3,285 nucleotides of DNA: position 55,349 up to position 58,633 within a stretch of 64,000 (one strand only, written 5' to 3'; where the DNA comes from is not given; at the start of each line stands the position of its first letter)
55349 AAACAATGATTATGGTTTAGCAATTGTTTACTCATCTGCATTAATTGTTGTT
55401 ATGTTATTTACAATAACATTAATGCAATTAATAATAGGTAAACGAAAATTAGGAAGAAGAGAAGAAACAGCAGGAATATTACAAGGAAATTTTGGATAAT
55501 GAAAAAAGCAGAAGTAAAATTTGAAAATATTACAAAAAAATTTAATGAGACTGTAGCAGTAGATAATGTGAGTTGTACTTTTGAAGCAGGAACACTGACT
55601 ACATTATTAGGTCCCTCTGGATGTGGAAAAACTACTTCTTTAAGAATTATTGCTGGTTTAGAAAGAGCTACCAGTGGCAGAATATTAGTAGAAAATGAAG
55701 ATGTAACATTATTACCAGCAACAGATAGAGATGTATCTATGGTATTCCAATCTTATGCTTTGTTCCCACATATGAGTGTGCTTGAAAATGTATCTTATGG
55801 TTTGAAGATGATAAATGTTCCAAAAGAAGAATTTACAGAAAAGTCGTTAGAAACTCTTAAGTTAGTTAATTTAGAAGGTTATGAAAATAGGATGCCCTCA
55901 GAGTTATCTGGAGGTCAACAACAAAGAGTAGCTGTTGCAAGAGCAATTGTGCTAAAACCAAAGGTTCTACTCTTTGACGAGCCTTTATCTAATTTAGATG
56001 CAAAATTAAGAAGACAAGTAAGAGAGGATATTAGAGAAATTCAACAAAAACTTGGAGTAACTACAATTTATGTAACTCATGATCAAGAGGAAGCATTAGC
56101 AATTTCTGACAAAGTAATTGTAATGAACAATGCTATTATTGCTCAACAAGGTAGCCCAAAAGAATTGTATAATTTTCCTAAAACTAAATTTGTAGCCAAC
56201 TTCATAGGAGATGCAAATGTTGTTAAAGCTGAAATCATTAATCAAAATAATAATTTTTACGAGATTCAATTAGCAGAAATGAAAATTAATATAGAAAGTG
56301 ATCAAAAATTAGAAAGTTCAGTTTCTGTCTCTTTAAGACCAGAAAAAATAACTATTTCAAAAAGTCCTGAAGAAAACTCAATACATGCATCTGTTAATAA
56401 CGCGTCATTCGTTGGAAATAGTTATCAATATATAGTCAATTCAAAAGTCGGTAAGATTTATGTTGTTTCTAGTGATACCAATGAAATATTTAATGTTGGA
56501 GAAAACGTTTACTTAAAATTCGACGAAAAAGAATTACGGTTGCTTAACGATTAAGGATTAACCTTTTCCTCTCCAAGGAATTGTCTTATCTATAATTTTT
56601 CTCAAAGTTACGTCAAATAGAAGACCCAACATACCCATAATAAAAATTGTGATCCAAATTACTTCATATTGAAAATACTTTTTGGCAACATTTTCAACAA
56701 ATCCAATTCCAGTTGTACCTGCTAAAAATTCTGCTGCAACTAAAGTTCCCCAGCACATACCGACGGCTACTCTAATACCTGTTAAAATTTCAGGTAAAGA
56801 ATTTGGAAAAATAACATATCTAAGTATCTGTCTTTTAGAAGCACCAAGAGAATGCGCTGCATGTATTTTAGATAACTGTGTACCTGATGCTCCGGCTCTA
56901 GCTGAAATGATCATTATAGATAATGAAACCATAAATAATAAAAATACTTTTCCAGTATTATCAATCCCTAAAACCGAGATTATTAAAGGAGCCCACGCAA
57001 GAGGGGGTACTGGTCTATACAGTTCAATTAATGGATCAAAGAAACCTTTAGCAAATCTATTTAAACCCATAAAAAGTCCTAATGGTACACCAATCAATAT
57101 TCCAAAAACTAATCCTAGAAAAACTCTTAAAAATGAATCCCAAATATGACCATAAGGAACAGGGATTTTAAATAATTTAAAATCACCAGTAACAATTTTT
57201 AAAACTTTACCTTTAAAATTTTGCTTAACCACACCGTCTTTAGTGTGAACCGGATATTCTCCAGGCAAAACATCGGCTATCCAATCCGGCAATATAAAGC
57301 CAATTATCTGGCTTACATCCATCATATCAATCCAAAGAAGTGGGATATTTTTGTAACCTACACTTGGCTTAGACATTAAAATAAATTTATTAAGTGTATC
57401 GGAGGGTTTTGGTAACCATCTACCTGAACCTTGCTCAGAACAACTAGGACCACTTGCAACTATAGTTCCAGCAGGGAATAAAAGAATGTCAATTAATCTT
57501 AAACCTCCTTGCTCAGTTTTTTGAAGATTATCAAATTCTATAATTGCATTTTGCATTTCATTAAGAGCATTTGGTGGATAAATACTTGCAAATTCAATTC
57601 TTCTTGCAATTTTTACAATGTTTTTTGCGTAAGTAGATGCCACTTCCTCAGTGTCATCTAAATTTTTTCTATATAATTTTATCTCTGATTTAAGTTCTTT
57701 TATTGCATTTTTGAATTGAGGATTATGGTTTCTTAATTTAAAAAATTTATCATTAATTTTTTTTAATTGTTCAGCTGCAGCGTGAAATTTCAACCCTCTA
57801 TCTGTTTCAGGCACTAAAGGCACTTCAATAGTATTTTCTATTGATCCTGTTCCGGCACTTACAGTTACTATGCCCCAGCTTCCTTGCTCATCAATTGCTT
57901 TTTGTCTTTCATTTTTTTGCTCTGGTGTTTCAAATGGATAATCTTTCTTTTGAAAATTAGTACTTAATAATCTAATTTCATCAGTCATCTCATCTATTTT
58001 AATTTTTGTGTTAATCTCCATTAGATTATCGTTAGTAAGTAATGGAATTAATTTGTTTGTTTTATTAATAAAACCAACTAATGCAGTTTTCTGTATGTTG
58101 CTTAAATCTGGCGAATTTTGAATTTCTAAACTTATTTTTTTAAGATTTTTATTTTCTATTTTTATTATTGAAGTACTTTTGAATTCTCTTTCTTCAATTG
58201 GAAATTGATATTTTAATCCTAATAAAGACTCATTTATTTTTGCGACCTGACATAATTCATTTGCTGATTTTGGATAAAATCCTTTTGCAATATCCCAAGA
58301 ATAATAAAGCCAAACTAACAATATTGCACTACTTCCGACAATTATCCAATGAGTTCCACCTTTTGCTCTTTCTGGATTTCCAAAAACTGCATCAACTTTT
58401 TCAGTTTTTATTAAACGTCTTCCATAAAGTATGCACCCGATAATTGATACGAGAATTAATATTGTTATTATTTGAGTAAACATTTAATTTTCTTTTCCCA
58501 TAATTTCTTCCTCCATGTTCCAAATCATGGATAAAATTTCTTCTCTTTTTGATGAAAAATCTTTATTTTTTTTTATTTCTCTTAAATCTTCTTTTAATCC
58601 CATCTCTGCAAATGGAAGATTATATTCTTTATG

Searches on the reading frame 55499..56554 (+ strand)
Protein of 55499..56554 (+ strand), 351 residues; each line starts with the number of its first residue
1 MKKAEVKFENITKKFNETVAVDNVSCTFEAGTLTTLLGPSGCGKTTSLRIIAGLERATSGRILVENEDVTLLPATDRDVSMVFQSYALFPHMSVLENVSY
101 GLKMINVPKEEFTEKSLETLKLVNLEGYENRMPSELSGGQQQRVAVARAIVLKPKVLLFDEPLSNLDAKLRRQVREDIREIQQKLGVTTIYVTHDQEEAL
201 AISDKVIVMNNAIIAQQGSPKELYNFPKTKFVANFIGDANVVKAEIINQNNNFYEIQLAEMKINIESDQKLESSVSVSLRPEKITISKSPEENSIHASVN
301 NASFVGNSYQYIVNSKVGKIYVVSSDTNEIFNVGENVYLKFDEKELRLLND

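Call 21: search_protein_families(library=pfam, proteins=[window:55499-56554:+], max_evalue=0.001)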
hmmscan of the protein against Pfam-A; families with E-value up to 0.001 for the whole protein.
window:55499-56554:+ (351 aa): 3 families
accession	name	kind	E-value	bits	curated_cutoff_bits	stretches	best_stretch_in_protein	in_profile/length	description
PF00005.33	ABC_tran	-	1.7e-35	123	25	1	22-163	2-136/137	ABC transporter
PF08402.16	TOBE_2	-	9.7e-12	45.3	21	1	277-349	1-76/76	TOBE domain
PF13304.12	AAA_21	-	5.5e-07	30.4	27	1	119-197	221-301/304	AAA domain, putative AbiEii toxin, Type IV TA system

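Call 37: search_protein_families(library=ncbifam, proteins=[window:55499-56554:+], max_evalue=1e-10)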
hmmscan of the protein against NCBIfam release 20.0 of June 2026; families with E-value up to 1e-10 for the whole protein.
window:55499-56554:+ (351 aa): 171 families (the best 25 are shown)
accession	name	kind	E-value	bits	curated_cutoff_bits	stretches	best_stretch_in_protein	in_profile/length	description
NF008513.0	PRK11432.1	equivalog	3.9e-120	400.9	496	1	3-350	4-348/351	ferric ABC transporter ATP-binding protein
TIGR03265.1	PhnT2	equivalog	4.7e-114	381.3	457.7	1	4-347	3-350/353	putative 2-aminoethylphosphonate ABC transporter ATP-binding protein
NF006987.0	PRK09452.1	equivalog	8.9e-112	373.5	482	1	3-329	15-347/378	spermidine/putrescine ABC transporter ATP-binding protein PotA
NF043075.1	MMSYN1_0197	equivalog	2.3e-107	358.9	550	1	6-349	3-339/341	spermidine/putrescine ABC transporter ATP-binding protein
TIGR01187.1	potA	subfamily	1.4e-104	349.7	355.6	1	36-343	1-319/325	polyamine ABC transporter ATP-binding protein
NF008653.0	PRK11650.1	subfamily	1.5e-101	340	432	1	4-349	2-347/357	sn-glycerol-3-phosphate ABC transporter ATP-binding protein UgpC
NF040933.2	ABC_arch_GlcV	equivalog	9.7e-92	307.6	450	1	5-345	2-353/357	glucose ABC transporter ATP-binding protein GlcV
TIGR03258.1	PhnT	equivalog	9.8e-88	294.6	499.15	1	6-346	9-354/359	2-aminoethylphosphonate ABC transport system ATP-binding subunit PhnT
NF008233.0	PRK11000.1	equivalog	1.7e-86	290.4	568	1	4-323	2-326/369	maltose/maltodextrin ABC transporter ATP-binding protein MalK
TIGR00968.1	3a0106s01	subfamily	3.4e-84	282.1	342.75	1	7-241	2-236/237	sulfate ABC transporter ATP-binding protein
NF008105.0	PRK10851.1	equivalog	5.1e-84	282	502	1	6-343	3-343/362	sulfate/thiosulfate ABC transporter ATP-binding protein CysA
NF008621.0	PRK11607.1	equivalog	8.8e-83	278.2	613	1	7-326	21-347/377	putrescine ABC transporter ATP-binding subunit PotG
NF040840.2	tungstate_WtpC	equivalog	9.2e-83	278.4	440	1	6-342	2-340/347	tungstate ABC transporter ATP-binding protein WtpC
TIGR01186.1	proV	subfamily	1.3e-67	228.5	326.6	1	16-257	4-251/363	betaine/proline/choline family ABC transporter ATP-binding protein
TIGR03415.1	ABC_choXWV_ATP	equivalog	1.5e-60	205.1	483.75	1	9-303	28-336/382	choline ABC transporter ATP-binding protein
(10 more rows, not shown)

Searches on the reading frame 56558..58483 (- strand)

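Call 21: search_protein_families(library=pfam, proteins=[window:56558-58483:-], max_evalue=0.001)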
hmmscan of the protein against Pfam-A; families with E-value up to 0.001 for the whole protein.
window:56558-58483:- (641 aa): 1 family
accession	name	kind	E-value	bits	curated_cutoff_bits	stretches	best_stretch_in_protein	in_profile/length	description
PF00528.27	BPD_transp_1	-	1.6e-24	87.1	26.4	1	465-627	1-175/184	Binding-protein-dependent transport system inner membrane component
